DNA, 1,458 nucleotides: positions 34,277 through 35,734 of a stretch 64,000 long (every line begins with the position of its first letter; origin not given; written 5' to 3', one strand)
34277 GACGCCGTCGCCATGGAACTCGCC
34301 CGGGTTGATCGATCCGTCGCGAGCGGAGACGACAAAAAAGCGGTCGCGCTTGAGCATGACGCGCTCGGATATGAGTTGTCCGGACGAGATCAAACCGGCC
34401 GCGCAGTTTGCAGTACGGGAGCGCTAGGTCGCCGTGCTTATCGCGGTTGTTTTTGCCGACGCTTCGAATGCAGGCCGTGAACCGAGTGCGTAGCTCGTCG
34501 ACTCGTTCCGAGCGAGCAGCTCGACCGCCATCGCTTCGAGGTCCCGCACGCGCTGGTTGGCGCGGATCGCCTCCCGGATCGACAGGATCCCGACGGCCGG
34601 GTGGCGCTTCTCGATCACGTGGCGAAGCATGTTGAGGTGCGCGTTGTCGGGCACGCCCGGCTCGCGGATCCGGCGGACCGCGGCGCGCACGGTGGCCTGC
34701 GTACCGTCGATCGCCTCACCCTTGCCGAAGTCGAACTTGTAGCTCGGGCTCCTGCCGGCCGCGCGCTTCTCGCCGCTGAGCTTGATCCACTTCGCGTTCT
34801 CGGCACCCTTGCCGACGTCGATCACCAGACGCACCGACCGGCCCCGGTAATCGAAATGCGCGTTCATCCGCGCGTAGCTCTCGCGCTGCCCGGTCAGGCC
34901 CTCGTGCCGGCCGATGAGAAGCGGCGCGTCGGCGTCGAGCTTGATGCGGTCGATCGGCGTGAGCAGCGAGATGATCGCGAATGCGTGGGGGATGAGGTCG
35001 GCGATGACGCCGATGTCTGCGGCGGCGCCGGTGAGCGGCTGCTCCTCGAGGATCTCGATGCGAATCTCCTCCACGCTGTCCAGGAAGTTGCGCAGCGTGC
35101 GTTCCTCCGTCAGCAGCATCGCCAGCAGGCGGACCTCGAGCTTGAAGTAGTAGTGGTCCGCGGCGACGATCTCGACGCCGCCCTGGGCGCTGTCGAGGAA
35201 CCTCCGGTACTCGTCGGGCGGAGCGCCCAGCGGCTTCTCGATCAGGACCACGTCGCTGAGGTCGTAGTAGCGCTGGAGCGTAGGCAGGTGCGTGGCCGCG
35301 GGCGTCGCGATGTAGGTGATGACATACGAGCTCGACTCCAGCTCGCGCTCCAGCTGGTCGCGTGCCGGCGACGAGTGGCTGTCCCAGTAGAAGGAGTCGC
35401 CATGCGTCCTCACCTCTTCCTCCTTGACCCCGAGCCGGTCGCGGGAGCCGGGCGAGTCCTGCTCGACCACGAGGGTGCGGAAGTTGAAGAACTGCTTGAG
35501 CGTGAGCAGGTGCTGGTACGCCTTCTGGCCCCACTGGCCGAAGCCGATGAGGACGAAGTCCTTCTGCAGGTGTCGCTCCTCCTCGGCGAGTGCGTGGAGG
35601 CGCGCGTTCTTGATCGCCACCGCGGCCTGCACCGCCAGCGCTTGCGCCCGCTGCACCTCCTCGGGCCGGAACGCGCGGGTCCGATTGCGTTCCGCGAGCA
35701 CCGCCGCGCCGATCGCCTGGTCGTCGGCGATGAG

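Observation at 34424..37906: Four GAF domains fused to a glucose-6-phosphate-dehydrogenase-like enzyme domain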

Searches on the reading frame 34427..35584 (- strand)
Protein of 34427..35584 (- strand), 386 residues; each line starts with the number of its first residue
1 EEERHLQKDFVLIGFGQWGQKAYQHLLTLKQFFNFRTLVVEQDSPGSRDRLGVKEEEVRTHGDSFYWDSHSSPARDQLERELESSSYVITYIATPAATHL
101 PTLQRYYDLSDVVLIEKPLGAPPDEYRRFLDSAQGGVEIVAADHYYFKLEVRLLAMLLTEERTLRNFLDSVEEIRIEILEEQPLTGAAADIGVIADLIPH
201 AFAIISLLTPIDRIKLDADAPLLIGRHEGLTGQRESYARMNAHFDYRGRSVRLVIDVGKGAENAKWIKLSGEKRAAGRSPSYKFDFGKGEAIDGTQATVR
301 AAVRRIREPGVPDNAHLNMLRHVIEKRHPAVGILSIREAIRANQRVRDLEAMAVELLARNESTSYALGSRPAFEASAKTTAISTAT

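Call 6: search_solved_structures(query=window:34427-35584:-, max_evalue=10, show_alignments=3)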
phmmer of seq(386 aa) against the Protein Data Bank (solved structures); distinct sequences matched with E-value up to 10: 4.
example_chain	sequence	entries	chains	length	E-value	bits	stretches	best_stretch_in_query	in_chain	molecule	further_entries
6nor_A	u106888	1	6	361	0.33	13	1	80-147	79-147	Putative NAD dependent dehydrogenase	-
2ho5_A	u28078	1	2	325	0.38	12.8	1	75-147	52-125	Oxidoreductase, Gfo/Idh/MocA family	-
4iq0_A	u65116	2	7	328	0.38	12.8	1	75-147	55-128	Oxidoreductase, Gfo/Idh/MocA family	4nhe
7ze1_A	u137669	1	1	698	1.2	11.2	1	59-150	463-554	Larval serum protein 1 gamma chain-like Protein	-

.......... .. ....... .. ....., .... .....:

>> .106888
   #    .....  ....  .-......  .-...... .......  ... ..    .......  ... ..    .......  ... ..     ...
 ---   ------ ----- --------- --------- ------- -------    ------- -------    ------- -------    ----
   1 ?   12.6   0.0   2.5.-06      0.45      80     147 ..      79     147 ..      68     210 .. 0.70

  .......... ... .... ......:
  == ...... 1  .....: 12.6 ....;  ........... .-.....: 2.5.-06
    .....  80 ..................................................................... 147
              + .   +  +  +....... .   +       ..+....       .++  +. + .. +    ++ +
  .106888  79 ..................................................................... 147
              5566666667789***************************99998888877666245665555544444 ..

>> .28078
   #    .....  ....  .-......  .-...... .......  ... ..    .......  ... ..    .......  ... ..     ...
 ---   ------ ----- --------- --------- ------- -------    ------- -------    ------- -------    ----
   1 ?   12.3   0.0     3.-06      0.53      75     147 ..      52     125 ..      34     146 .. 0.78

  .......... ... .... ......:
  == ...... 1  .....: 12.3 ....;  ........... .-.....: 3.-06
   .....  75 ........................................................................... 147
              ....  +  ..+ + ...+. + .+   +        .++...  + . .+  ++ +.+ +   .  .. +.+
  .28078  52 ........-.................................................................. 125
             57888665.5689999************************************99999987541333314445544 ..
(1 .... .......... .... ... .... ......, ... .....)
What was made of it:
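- Tried and rejected: It gave only E about 0.3 (call 6).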

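Call 9: find_homologous_proteins(query=window:34427-35584:-, max_evalue=0.01)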
Query seq(386 aa) (386 aa): 125 proteins with E <= 0.01 among 8000 candidates; the best 120 are listed.
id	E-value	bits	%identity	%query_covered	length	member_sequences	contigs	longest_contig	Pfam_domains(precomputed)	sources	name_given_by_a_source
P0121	3.9e-234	794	93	100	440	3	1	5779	-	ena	-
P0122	6.1e-234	794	92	100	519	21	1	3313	PF13185.13,PF01590.33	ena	-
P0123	2.7e-231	785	94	98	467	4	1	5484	PF13185.13,PF01590.33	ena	-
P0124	1.4e-230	783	94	98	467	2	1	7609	PF13185.13,PF01590.33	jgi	-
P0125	4.2e-229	778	91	100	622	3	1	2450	PF13185.13,PF01590.33,PF13492.13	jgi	jgi:GAF domain-containing protein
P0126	3.2e-228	775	91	98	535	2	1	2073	PF13185.13,PF01590.33,PF13492.13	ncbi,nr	ncbi:MAG TPA: GAF domain-containing protein, partial [Candidatus Dormibacteraeota bacterium]|nr:GAF 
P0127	8.4e-228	773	95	95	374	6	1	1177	-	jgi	jgi:hypothetical protein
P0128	3.2e-224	762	90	99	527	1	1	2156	PF13185.13,PF01590.33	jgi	jgi:hypothetical protein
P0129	5.8e-223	757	89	100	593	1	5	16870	PF01408.29,PF13185.13,PF01590.33,PF13492.13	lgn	-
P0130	7.8e-223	757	89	98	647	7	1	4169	PF13185.13,PF01590.33,PF13492.13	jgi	jgi:hypothetical protein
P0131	1.1e-222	757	89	99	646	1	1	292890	PF01408.29,PF13185.13,PF01590.33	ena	-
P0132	3.2e-220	748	88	99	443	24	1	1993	-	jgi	jgi:predicted dehydrogenase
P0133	4.0e-218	742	88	98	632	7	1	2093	PF13185.13,PF01590.33,PF13492.13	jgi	jgi:GAF domain-containing protein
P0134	6.2e-218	741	88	97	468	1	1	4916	PF13185.13,PF01590.33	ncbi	-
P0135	8.2e-218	741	87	98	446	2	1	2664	PF13185.13,PF01590.33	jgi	jgi:hypothetical protein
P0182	2.0e-156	539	63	98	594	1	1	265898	PF13185.13,PF01590.33,PF13492.13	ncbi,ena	-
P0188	5.9e-153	527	63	97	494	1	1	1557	PF01408.29,PF13185.13,PF01590.33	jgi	jgi:predicted dehydrogenase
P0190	1.4e-150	519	63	94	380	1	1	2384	PF01408.29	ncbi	ncbi:MAG: hypothetical protein NVSMB52_20200 [Chloroflexota bacterium]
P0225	6.4e-91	323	86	45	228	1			PF01408.29,PF13185.13,PF01590.33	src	-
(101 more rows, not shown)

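Call 13: search_solved_structures(query=A1, max_evalue=10, show_alignments=3)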
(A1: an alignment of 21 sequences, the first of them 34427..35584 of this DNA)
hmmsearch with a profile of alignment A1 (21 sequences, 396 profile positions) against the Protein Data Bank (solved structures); distinct sequences matched with E-value up to 10: 8.
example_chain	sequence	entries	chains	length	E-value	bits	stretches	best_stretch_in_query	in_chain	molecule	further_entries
8i37_A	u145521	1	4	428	0.0084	18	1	118-215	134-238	Glucose-6-phosphate 1-dehydrogenase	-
2ho5_A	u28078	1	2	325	0.086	14.7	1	81-143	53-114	Oxidoreductase, Gfo/Idh/MocA family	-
4iq0_A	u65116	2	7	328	0.087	14.7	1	81-143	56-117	Oxidoreductase, Gfo/Idh/MocA family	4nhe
6nor_A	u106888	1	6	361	0.13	14.1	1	83-135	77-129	Putative NAD dependent dehydrogenase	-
3hnp_A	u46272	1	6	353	0.23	13.3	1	89-136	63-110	Oxidoreductase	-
8w9s_A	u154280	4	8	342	0.73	11.7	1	96-152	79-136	NADH-dependent dihydrogenase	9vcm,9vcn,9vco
4hkt_A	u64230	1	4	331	0.76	11.6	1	96-140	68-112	Inositol 2-dehydrogenase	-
8qc2_A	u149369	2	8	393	1.3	10.8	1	89-133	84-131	Gfo/Idh/MocA family oxidoreductase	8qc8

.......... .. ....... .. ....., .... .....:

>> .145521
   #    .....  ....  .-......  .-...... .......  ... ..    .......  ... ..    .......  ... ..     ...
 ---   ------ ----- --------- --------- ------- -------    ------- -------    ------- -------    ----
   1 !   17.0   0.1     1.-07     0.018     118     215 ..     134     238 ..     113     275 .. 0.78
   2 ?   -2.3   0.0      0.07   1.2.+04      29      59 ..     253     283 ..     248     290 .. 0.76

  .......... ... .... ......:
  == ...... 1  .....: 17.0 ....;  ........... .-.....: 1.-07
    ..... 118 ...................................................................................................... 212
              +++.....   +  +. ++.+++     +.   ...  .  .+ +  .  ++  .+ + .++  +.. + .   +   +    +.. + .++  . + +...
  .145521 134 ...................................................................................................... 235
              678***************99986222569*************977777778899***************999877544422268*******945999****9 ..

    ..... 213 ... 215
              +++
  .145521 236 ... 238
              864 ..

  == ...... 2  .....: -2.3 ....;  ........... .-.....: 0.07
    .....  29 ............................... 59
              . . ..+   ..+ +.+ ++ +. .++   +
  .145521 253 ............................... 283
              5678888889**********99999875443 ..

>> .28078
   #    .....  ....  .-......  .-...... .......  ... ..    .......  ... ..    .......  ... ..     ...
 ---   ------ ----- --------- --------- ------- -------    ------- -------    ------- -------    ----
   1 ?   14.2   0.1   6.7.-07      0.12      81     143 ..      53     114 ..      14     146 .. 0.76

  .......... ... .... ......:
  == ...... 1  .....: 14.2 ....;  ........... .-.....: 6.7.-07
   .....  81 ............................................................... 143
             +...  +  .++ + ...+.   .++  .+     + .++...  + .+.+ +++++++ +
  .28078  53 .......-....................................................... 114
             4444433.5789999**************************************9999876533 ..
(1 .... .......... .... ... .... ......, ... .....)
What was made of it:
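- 35162..35557 (-): Dinucleotide-binding Rossmann half of the dehydrogenase domain, aa 784-915. It contains GFGQWG (35528-35545), E815 at the end of strand 2 (35462-35464), ATPAATH (35288-35308) and EKP (35231-35239). Alignment to Gfo/Idh/MocA structures and to G6PD (calls 6, 13).
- Checked: A profile of the C-terminal domain aligns EKPLG, DHY and IG..D..PH to the same motifs of H. pylori G6PD 8i37 (E=0.0084 against the PDB, call 13).
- The family profile hits 8i37 at E=0.0084 across EKPLG, DHY and D..PH (call 13).
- Tried and rejected: A family profile was needed (call 13).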

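Call 19: find_encoding_contigs(protein=P0182, flank=10000, max_places=2)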
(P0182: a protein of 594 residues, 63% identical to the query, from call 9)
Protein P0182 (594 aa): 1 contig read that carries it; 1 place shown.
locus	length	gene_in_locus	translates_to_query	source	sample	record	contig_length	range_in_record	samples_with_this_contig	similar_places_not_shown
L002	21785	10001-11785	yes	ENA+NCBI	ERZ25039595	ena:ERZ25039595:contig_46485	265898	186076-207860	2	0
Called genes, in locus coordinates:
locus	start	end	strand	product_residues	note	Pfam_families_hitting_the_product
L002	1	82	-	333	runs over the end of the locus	PF17759:tRNA_synthFbeta, PF03147:FDX-ACB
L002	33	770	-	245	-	PF03483:B3_4, PF03484:B5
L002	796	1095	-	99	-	PF03483:B3_4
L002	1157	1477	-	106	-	PF01588:tRNA_bind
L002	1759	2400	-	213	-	PF01409:tRNA-synt_2d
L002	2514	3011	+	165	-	-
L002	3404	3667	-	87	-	-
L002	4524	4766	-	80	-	PF01808:AICARFT_IMPCHas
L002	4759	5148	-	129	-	PF01808:AICARFT_IMPCHas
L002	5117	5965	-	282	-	PF02142:MGS, PF01808:AICARFT_IMPCHas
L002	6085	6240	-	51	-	-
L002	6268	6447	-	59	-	-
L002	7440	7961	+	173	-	-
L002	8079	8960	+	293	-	PF01590:GAF (weak)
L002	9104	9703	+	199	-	-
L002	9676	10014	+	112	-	-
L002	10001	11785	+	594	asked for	PF01590:GAF, PF13185:GAF_2, PF13492:GAF_3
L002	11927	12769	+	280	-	PF01966:HD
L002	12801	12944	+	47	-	-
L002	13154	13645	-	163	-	-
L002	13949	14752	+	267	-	PF03460:NIR_SIR_ferr, PF01077:NIR_SIR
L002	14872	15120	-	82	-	PF03466:LysR_substrate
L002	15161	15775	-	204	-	PF00126:HTH_1, PF03466:LysR_substrate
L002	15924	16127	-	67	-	-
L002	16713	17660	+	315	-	PF00183:HSP90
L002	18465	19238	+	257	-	PF01676:Metalloenzyme, PF06415:iPGM_N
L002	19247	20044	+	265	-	PF01676:Metalloenzyme, PF01663:Phosphodiest (weak), PF00884:Sulfatase (weak)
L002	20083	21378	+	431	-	PF03952:Enolase_N, PF00113:Enolase_C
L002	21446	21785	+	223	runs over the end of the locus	PF00590:TP_methylase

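Call 20: predict_structure(alignment_id=A1)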
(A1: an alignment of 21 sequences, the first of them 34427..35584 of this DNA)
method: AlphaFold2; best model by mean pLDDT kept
length: 386 residues; sequences in the alignment: 21
mean_pLDDT: 79.4   pTM: 0.70
mean pLDDT of the five models: 79.4, 77.1, 75.4, 73.8, 73.6
residues with pLDDT >= 90: 123; 70-90: 177; 50-70: 55; < 50: 31
segments of 3 or more residues with pLDDT < 50: 1-5, 308-316, 329-333, 377-386
pLDDT, mean of each block of 10 residues (from residue 1): 61 87 77 84 89 91 92 90 83 87 91 78 82 78 55 66 80 93 82 85 83 90 93 92 91 95 91 74 81 70 59 49 57 57 85 93 94 63 34
secondary structure, 60 per line:
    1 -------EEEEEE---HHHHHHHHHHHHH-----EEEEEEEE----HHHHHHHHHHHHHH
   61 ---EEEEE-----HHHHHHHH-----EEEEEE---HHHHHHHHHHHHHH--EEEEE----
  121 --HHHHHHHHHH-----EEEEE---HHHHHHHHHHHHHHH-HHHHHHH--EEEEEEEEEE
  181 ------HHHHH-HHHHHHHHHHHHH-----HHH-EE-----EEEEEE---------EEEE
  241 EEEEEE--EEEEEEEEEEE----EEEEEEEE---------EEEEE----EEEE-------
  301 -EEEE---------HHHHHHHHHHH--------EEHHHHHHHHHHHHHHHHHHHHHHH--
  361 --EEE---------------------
elements in order: E8-13 H17-29 E35-42 H47-60 E64-68 H74-81 E87-92 H96-109 E112-116 H123-132 E138-142 H146-160 H162-168 E171-180 H187-191 H193-205 E222-227 E237-246 E249-259 E264-271 E281-285 E290-293 E302-305 H315-325 H336-358 E363-365
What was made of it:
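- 35162..35557 (-): Model (call 20).
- The AF2 model of the domain has pLDDT 79 and pTM 0.70 (call 20).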

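Call 22: search_protein_representatives(alignment_id=A1)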
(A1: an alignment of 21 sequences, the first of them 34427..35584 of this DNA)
Query: 21 sequences, 396 profile positions. Proteins with E-value up to 0.001 (for the whole library): 163; up to 1e-10: 33; up to 1e-30: 20. The best 150 are listed.
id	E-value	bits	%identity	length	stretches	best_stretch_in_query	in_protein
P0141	4.6e-223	756.5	-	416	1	1-386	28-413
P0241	2.9e-216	734.1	-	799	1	1-392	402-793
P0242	1.3e-214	728.6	-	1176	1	2-387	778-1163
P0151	1.1e-212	722.3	-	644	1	1-379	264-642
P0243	8.1e-204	693.1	-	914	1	2-392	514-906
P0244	8.2e-156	535.1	-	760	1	1-284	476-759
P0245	1.0e-107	376.7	-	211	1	88-298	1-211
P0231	5.2e-69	249.3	-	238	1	145-385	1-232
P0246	2.0e-68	247.3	-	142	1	256-391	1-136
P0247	1.6e-65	237.8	-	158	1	1-130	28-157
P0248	2.3e-64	234.0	-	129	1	69-196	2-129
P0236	8.2e-57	209.1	-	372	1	1-126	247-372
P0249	2.4e-56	207.5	-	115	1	274-384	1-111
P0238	2.0e-42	161.7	-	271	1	245-334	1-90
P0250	2.3e-41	158.2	-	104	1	297-392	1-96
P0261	6.4e-14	67.9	-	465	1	15-250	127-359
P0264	1.4e-12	63.4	-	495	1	16-269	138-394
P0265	8.1e-12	60.9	-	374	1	31-210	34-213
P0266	4.8e-11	58.4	-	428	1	14-292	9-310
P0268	9.9e-11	57.4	-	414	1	13-282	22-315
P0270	4.3e-10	55.3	-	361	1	87-250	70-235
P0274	8.7e-10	54.3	-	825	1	77-275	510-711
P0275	1.2e-09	53.8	-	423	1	13-210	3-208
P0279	3.9e-09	52.1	-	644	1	55-267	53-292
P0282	1.9e-08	49.8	-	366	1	12-278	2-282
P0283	2.8e-08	49.3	-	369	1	15-368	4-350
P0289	7.0e-08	48.0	-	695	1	80-303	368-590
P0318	4.1e-06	42.2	-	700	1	80-219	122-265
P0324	8.7e-06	41.1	-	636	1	75-277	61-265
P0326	1.2e-05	40.7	-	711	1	105-300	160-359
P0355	1.5e-04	37.0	-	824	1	94-273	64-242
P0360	2.2e-04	36.5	-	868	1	16-283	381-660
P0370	3.0e-04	36.0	-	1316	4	94-162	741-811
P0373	3.1e-04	36.0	-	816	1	15-280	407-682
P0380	4.4e-04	35.5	-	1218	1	16-276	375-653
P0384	6.0e-04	35.0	-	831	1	13-216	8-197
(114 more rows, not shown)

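Call 23: fold_search(model_id=the predicted structure, library=pdb)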
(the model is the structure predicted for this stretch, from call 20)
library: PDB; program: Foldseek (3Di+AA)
matches with E <= 10: 1355; with E <= 0.001: 84
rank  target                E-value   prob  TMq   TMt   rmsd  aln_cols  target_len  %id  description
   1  8i37_A                1.1e-18  1.00  0.74  0.67   4.7       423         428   15  Helicobacter pylori G6PDH (released 2024-07-24)
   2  7zhv_B                3.5e-17  1.00  0.70  0.54   5.7       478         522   12  Leishmania donovani Glucose 6-Phosphate Dehydrogenase complexed with Glucose 6-Phosphate (released 2022-12-14)
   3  4fb5_A                5.3e-15  1.00  0.60  0.62   6.4       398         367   15  Crystal structure of a probable oxidoreduxtase protein (released 2012-08-15)
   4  6vaq                  2.8e-14  1.00  0.67  0.61   5.2       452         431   13  Crystal structure of glucose-6-phosphate dehydrogenase V394L mutant in complex with catalytic NADP+ (released 2021-01-27)
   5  9emn_B                4.7e-14  1.00  0.64  0.55   6.6       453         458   11  Glucose-6-phosphate dehydrogenase (G6PDH) from Synechocystis sp. PCC 6803 (released 2024-12-18)
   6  5ya8_D                8.0e-14  1.00  0.60  0.63   5.4       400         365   16  Crystal structure of scyllo-inositol dehydrogenase with L-glucose dehydrogenase activity complexed with myo-inositol (released 2018-05-23)
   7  6ktj_C                9.5e-14  1.00  0.62  0.64   5.2       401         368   15  Crystal structure of scyllo-inositol dehydrogenase R178A mutant, apo-form, from Paracoccus laeviglucosivorans (released 2019-12-25)
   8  5yap_D                1.6e-13  1.00  0.60  0.64   5.4       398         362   15  Crystal structure of scyllo-inositol dehydrogenase with L-glucose dehydrogenase activity complexed with L-glucono-1,5- (released 2018-05-23)
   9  9emm_B                2.1e-13  1.00  0.67  0.53   6.4       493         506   12  Glucose-6-phosphate dehydrogenase (G6PDH) in complex with protein OpcA from Synechocystis sp. PCC 6803 (released 2024-12-18)
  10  3v5n_B                2.5e-13  1.00  0.62  0.67   5.9       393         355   14  The crystal structure of oxidoreductase from Sinorhizobium meliloti (released 2012-01-04)
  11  5yap_B                2.9e-13  1.00  0.61  0.64   5.2       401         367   15  Crystal structure of scyllo-inositol dehydrogenase with L-glucose dehydrogenase activity complexed with L-glucono-1,5- (released 2018-05-23)
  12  5ya8_A                3.5e-13  1.00  0.61  0.63   5.3       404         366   15  Crystal structure of scyllo-inositol dehydrogenase with L-glucose dehydrogenase activity complexed with myo-inositol (released 2018-05-23)
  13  3v5n_C                3.7e-13  1.00  0.63  0.69   5.1       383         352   14  The crystal structure of oxidoreductase from Sinorhizobium meliloti (released 2012-01-04)
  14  6ktj_B                7.1e-13  1.00  0.59  0.62   6.1       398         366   16  Crystal structure of scyllo-inositol dehydrogenase R178A mutant, apo-form, from Paracoccus laeviglucosivorans (released 2019-12-25)
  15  3v5n_D                1.4e-12  1.00  0.60  0.65   6.0       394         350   15  The crystal structure of oxidoreductase from Sinorhizobium meliloti (released 2012-01-04)
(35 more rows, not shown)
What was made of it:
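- Closest known: Gfo/Idh/MocA oxidoreductases. Same: Same fold (call 23).
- Checked: The structure model matches G6PDs at Foldseek E=1e-18 (call 23).
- Its best PDB matches are H. pylori G6PD (E=1.1e-18, TM 0.74) and Leishmania G6PD (3.5e-17), then Gfo/Idh/MocA enzymes at about 1e-14 (call 23). Foldseek matches to scyllo-inositol / L-glucose dehydrogenase are about 1e-13 (call 23). G6PDs are the top structural matches (call 23). Synechocystis biliverdin reductase is among the Foldseek matches of the domain (E about 3e-12, call 23).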

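Call 25: search_protein_families(library=pfam, alignment_id=A2, max_evalue=0.01)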
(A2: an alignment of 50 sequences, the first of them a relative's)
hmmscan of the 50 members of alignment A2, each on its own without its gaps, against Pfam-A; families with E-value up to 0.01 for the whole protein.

A. member 1, P0261 (465 aa): 2 families
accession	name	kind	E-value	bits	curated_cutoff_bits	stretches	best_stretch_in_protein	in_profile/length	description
PF01408.29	GFO_IDH_MocA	-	1.1e-09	39.4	24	1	129-249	5-115/120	Oxidoreductase family, NAD-binding Rossmann fold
PF00479.28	G6PD_N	-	0.0038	18.3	22.1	0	190-258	102-176/183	Glucose-6-phosphate dehydrogenase, NAD binding domain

B. families by the number of members that match (of 50 scanned): 9 families
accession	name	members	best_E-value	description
PF01408.29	GFO_IDH_MocA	36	4.9e-11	Oxidoreductase family, NAD-binding Rossmann fold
PF00479.28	G6PD_N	20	8.8e-22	Glucose-6-phosphate dehydrogenase, NAD binding domain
PF22725.1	GFO_IDH_MocA_C3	5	8.9e-07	GFO/IDH/MocA C-terminal domain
PF02781.21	G6PD_C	2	7.6e-19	Glucose-6-phosphate dehydrogenase, C-terminal domain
PF01182.26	Glucosamine_iso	1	4.1e-28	Glucosamine-6-phosphate isomerases/6-phosphogluconolactonase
PF13419.12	HAD_2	1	2.4e-19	Haloacid dehalogenase-like hydrolase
PF00702.32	Hydrolase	1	1.3e-16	haloacid dehalogenase-like hydrolase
PF13242.12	Hydrolase_like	1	0.00047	HAD-hyrolase-like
PF06560.17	GPI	1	0.0053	Glucose-6-phosphate isomerase (GPI)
